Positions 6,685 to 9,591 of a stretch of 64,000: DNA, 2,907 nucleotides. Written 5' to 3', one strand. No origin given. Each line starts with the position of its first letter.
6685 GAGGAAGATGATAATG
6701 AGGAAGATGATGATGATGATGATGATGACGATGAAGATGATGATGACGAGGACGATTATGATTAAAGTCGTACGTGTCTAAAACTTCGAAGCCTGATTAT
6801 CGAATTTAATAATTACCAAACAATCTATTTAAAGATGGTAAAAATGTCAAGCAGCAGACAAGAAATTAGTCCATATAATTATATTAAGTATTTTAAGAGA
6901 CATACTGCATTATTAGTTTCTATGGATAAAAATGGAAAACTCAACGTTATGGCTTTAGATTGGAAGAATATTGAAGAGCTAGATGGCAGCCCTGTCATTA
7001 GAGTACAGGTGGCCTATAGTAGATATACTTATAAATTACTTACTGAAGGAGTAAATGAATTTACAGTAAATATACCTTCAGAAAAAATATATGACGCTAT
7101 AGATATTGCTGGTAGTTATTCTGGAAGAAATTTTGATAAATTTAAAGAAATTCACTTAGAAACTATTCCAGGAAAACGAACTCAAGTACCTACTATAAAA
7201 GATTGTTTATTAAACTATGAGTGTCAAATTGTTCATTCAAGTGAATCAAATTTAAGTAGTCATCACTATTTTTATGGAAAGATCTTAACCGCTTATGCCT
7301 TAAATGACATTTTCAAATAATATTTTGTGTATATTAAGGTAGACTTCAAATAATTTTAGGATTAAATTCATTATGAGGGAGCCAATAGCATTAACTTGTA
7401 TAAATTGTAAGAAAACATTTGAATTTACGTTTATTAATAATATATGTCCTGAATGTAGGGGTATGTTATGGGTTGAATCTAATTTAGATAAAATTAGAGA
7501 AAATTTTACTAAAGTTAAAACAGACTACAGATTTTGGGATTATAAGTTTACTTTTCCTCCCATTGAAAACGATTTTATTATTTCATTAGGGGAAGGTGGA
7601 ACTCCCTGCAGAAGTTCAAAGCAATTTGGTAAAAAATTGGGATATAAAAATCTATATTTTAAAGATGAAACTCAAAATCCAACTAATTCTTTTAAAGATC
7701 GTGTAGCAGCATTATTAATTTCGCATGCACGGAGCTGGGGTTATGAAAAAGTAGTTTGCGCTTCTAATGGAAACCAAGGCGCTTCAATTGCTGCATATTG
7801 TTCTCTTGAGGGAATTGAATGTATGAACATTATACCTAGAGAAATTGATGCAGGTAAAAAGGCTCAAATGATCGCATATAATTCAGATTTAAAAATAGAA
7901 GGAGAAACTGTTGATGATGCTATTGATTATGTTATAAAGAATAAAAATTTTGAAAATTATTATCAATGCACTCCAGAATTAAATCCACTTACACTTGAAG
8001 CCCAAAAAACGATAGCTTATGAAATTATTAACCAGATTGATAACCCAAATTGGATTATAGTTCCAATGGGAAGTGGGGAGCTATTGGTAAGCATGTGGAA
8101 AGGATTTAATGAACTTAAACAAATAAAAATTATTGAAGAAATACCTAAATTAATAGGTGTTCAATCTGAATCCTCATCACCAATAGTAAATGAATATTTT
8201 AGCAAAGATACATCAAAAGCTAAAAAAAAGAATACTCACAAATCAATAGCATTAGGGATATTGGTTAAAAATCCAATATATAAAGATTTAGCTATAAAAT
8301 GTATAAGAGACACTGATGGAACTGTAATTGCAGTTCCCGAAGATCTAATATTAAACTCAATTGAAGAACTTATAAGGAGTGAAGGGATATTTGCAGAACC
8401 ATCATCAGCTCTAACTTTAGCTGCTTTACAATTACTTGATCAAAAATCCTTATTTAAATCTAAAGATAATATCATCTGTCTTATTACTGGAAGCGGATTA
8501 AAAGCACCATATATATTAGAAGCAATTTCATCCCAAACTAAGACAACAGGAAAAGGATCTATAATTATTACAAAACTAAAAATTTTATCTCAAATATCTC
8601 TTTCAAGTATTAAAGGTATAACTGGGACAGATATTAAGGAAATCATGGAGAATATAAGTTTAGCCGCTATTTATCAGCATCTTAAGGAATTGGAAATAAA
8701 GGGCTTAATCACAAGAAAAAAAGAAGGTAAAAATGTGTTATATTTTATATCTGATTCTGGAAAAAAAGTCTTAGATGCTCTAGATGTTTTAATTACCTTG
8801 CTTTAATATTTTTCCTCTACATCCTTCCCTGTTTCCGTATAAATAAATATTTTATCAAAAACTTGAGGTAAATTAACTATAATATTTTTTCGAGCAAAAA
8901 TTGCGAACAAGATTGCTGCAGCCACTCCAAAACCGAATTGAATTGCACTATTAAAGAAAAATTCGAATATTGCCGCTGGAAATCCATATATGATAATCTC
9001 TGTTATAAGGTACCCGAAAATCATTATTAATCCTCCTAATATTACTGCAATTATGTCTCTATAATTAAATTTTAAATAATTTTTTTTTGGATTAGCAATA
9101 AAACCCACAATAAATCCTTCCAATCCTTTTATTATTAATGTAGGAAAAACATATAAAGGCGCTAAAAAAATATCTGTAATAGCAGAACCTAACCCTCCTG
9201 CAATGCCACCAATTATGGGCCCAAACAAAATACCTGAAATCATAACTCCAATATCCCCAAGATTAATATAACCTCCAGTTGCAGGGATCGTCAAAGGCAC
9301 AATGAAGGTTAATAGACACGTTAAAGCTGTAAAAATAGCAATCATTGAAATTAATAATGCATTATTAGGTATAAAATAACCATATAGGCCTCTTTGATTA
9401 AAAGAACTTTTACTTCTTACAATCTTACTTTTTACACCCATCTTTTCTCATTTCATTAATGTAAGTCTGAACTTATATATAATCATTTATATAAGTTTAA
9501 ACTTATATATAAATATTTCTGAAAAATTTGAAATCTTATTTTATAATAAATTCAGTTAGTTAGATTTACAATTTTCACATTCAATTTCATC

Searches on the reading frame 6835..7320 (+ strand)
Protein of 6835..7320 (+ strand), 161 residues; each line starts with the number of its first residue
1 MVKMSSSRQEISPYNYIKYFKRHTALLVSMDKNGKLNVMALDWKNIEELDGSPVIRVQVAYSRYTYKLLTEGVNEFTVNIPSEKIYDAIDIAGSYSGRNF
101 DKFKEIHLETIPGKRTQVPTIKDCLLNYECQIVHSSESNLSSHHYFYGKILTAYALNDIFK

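Call 60: search_protein_families(library=pfam, proteins=[window:6835-7320:+], max_evalue=0.0001)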
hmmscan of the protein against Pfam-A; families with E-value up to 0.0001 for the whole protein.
window:6835-7320:+ (161 aa): 1 family
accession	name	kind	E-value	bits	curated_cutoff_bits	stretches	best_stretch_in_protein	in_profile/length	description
PF01613.24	Flavin_Reduct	-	4.8e-15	56.4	27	1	21-156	5-134/153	Flavin reductase like domain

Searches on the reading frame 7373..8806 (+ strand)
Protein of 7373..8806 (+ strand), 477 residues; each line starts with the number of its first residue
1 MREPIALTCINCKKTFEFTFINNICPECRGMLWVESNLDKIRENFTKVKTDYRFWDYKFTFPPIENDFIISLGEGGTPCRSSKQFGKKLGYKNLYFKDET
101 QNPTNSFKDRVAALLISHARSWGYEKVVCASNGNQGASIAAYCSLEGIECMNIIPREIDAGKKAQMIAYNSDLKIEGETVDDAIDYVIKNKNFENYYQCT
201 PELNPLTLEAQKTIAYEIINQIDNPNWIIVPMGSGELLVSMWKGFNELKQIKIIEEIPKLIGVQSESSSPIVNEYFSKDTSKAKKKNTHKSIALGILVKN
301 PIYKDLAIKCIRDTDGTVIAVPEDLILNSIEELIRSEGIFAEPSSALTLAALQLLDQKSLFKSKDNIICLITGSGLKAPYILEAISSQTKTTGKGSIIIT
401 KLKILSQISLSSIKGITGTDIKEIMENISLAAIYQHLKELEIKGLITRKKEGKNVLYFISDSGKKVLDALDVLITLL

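Call 60: search_protein_families(library=pfam, proteins=[window:7373-8806:+], max_evalue=0.0001)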
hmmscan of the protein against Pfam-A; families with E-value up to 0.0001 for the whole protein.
window:7373-8806:+ (477 aa): 1 family
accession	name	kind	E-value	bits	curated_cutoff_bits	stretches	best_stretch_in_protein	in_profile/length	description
PF00291.31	PALP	-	7.2e-68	229.5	35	1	70-373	1-295/295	Pyridoxal-phosphate dependent enzyme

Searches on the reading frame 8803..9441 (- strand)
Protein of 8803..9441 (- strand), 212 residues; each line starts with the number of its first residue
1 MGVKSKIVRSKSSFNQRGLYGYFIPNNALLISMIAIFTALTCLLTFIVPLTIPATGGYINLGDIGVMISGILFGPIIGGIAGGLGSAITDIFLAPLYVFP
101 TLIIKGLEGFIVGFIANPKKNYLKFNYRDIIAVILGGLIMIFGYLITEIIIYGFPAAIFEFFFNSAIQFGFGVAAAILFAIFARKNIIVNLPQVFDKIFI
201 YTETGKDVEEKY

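Call 60: search_protein_families(library=pfam, proteins=[window:8803-9441:-], max_evalue=0.0001)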
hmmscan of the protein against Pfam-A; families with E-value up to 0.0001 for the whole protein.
window:8803-9441:- (212 aa): 3 families
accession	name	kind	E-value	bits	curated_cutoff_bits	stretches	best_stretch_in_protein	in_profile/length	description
PF07155.17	ECF-ribofla_trS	-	1.6e-27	97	26.7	1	30-179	6-166/172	ECF-type riboflavin transporter, S component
PF12822.12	ECF_trnsprt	-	2.2e-08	34.7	30.7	1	33-182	5-151/169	ECF transporter, substrate-specific component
PF07694.17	5TM-5TMR_LYT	-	1.9e-05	24.7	24.6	1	33-152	20-131/169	5TMR of 5TMR-LYT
